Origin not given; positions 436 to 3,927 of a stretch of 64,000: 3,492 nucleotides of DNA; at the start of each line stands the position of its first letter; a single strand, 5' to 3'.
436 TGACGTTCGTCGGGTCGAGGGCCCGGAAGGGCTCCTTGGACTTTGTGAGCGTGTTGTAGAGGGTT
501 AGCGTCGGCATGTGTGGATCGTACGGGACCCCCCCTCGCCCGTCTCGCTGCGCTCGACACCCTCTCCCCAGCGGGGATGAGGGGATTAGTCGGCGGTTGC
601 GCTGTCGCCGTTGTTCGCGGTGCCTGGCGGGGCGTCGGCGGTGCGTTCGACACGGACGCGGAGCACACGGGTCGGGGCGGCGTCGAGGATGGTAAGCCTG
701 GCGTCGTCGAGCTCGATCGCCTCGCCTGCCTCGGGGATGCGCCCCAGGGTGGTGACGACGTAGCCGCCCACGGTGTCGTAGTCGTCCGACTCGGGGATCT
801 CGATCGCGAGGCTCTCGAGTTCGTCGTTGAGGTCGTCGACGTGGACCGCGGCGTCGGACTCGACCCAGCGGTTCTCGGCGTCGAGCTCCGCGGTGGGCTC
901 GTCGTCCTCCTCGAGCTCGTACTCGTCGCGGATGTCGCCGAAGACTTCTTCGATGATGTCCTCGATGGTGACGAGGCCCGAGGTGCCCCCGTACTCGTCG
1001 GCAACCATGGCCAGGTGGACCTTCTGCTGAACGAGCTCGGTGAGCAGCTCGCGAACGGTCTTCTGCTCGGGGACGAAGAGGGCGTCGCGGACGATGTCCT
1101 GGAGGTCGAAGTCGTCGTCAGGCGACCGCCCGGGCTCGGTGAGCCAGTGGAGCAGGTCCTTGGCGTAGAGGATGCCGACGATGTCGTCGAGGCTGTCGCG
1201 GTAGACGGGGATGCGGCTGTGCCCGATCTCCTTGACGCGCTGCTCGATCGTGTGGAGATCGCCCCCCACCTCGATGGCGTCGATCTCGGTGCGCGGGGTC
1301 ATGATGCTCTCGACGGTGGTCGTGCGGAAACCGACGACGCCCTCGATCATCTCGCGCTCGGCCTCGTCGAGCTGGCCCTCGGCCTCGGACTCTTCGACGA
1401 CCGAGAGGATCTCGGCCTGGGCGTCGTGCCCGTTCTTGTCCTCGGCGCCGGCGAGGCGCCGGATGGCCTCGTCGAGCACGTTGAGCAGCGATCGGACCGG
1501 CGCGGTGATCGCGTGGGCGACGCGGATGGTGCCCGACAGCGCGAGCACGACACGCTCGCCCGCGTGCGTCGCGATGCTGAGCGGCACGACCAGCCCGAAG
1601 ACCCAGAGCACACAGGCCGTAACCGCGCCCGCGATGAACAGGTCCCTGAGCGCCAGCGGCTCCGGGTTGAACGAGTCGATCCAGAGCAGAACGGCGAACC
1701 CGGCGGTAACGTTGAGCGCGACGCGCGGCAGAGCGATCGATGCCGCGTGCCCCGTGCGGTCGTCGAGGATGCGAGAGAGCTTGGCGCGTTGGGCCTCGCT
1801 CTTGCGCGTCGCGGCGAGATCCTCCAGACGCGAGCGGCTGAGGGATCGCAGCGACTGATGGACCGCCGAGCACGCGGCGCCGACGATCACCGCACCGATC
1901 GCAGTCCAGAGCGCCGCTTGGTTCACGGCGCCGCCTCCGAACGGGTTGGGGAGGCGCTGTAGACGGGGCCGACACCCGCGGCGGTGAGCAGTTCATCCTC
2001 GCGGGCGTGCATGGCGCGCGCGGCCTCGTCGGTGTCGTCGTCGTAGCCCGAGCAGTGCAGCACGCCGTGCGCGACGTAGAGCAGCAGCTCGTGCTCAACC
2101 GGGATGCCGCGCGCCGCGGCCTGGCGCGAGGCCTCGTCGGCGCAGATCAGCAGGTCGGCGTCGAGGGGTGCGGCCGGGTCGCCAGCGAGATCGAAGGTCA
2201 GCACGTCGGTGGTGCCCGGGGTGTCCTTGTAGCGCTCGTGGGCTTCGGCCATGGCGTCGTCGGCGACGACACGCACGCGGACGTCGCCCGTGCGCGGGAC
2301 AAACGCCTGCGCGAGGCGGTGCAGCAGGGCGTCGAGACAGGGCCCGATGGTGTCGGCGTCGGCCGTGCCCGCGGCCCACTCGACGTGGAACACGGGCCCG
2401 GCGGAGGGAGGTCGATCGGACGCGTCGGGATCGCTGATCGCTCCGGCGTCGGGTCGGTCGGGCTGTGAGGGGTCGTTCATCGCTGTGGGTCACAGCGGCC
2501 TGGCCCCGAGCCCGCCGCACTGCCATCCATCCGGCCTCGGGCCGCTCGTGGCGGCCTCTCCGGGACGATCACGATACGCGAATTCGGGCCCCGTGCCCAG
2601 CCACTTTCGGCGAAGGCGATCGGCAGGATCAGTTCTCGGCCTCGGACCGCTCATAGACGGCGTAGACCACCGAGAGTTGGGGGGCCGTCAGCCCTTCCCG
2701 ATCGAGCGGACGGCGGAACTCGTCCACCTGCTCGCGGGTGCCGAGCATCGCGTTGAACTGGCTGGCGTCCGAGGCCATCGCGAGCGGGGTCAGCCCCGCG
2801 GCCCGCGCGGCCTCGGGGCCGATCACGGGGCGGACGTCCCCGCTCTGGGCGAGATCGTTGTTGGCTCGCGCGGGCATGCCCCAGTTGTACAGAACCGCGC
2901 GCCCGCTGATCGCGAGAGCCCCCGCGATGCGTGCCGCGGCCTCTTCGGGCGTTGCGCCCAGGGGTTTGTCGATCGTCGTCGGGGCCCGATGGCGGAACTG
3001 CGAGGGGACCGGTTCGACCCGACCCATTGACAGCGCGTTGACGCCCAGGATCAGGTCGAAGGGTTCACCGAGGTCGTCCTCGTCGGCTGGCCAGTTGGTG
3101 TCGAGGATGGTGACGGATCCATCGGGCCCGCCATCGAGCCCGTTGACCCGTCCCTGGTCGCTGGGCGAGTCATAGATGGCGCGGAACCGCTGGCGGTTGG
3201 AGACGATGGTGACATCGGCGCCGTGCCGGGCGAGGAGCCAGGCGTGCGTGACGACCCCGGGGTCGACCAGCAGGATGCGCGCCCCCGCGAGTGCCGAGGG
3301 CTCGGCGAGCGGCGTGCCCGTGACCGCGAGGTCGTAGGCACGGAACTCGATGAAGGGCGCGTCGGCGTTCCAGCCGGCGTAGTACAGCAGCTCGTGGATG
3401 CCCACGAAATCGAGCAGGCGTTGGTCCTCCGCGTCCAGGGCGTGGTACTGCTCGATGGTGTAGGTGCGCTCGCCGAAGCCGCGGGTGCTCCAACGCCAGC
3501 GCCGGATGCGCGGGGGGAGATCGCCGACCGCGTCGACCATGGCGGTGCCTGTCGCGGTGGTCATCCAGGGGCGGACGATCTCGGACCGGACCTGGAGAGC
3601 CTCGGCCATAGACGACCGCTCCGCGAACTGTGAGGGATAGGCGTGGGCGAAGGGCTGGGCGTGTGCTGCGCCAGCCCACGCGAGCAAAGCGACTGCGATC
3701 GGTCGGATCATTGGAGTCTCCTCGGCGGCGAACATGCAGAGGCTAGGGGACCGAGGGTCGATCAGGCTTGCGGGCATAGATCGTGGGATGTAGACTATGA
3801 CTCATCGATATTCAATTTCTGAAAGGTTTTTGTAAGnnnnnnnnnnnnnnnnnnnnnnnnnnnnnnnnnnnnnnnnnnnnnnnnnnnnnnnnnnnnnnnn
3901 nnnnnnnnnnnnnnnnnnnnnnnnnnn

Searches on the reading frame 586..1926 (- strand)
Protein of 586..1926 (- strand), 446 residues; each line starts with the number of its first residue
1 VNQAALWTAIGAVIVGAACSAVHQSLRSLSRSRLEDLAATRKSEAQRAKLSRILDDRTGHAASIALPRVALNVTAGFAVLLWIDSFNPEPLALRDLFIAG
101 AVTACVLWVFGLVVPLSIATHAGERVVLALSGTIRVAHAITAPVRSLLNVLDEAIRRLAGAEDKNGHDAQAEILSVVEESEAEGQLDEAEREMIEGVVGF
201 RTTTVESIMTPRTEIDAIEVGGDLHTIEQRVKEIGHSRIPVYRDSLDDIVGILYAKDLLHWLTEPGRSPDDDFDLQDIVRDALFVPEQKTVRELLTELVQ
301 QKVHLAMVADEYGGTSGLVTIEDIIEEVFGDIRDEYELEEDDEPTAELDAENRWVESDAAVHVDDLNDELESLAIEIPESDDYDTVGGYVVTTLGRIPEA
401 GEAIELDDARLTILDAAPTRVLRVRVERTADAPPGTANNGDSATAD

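Call 18: search_protein_families(library=pfam, proteins=[window:586-1926:-], max_evalue=0.001)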
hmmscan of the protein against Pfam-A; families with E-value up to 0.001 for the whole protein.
window:586-1926:- (446 aa): 3 families
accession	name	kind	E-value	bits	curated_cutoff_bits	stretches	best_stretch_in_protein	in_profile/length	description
PF01595.25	CNNM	-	1.7e-19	70.6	28.4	1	10-190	4-181/181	Cyclin M transmembrane N-terminal domain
PF03471.22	CorC_HlyC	-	1.2e-16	60.9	27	1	358-429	11-80/81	Transporter associated domain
PF00571.33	CBS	-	2e-11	44.5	24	1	278-328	4-55/57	CBS domain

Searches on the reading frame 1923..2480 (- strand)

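Call 18: search_protein_families(library=pfam, proteins=[window:1923-2480:-], max_evalue=0.001)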
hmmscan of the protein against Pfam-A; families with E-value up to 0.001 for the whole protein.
window:1923-2480:- (185 aa): 1 family
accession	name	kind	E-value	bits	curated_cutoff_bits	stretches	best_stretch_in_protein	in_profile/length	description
PF02130.23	YbeY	-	1.7e-22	80.1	25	1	57-166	20-127/129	Endoribonuclease YbeY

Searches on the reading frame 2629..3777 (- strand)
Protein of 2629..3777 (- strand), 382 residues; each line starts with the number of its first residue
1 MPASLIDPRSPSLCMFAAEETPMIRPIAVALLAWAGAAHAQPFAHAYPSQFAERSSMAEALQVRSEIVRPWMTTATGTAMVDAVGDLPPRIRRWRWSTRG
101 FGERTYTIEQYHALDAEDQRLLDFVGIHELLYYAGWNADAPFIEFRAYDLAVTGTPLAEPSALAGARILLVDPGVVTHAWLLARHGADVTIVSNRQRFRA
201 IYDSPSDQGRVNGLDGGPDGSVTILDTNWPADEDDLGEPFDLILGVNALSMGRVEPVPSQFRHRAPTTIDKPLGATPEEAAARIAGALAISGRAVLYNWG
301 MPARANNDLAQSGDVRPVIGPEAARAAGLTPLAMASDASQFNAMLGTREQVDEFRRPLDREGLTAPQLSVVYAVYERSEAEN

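Call 18: search_protein_families(library=pfam, proteins=[window:2629-3777:-], max_evalue=0.001)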
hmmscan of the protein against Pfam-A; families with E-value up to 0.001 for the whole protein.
window:2629-3777:- (382 aa): 0 families

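Call 29: search_protein_families(library=phrogs, proteins=[window:2629-3777:-], max_evalue=1)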
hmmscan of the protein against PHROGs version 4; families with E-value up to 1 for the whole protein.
window:2629-3777:- (382 aa): 1 family
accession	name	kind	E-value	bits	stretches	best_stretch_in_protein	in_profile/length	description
phrog_8057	-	unknown function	0.33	12.5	1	315-372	6-58/92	-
